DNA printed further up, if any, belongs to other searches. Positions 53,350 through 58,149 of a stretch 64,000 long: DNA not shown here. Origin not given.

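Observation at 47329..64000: Giant (more than 5480 aa) single-exon ORF with one P-loop and no recognisable family signature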

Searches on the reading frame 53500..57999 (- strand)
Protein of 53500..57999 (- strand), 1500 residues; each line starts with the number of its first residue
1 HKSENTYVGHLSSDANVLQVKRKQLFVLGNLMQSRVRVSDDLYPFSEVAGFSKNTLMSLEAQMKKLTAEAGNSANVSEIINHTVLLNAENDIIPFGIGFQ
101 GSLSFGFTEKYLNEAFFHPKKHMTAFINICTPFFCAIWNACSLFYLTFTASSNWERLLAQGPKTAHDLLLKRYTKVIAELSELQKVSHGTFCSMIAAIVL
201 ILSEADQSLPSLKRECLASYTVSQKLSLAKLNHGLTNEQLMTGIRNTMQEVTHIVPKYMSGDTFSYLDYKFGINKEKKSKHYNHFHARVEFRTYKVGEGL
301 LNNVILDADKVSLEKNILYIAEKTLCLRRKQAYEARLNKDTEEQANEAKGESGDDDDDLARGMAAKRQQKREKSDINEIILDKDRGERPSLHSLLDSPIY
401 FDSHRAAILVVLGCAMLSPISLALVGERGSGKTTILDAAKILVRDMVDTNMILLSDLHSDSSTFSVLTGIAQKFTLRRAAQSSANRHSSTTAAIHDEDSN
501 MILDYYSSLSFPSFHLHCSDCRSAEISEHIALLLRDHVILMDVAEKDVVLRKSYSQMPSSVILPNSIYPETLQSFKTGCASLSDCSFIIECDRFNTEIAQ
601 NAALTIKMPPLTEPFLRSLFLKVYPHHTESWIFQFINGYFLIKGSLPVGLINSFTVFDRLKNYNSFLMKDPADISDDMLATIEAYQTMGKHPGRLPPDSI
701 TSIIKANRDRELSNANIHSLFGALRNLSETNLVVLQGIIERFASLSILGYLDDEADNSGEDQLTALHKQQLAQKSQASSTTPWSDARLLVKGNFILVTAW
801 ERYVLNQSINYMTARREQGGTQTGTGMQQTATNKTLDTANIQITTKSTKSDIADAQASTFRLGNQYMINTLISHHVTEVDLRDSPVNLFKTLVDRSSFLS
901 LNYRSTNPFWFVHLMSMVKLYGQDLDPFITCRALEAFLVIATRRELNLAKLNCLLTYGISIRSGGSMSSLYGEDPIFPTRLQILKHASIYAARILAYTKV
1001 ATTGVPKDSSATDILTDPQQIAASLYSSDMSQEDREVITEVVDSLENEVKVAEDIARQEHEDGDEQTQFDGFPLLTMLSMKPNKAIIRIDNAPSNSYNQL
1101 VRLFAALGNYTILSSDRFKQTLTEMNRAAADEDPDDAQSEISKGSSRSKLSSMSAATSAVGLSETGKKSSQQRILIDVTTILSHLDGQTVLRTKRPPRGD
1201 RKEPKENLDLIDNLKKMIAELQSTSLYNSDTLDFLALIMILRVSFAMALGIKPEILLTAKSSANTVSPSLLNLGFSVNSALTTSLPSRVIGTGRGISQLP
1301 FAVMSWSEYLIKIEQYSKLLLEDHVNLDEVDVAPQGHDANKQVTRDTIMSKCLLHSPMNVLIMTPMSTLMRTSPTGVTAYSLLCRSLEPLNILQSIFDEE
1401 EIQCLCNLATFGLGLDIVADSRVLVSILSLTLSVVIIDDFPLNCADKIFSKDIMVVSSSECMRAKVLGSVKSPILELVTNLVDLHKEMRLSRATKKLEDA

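Call 5: search_protein_families(library=pfam, proteins=[window:53500-57999:-], max_evalue=1)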
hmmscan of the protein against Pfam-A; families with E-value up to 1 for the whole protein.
window:53500-57999:- (1500 aa): 5 families
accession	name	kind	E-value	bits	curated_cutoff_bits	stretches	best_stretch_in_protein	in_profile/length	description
PF13555.12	AAA_29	-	0.0014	18.8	27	1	422-442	25-45/61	P-loop containing region of AAA domain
PF13191.12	AAA_16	-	0.012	16.6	32.6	1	421-496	26-95/167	AAA ATPase domain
PF13401.12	AAA_22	-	0.034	14.9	27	1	422-483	8-68/130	AAA domain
PF00005.33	ABC_tran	-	0.16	13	25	0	422-439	14-31/137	ABC transporter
PF13476.12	AAA_23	-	0.5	11.4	27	1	423-438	23-38/201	AAA domain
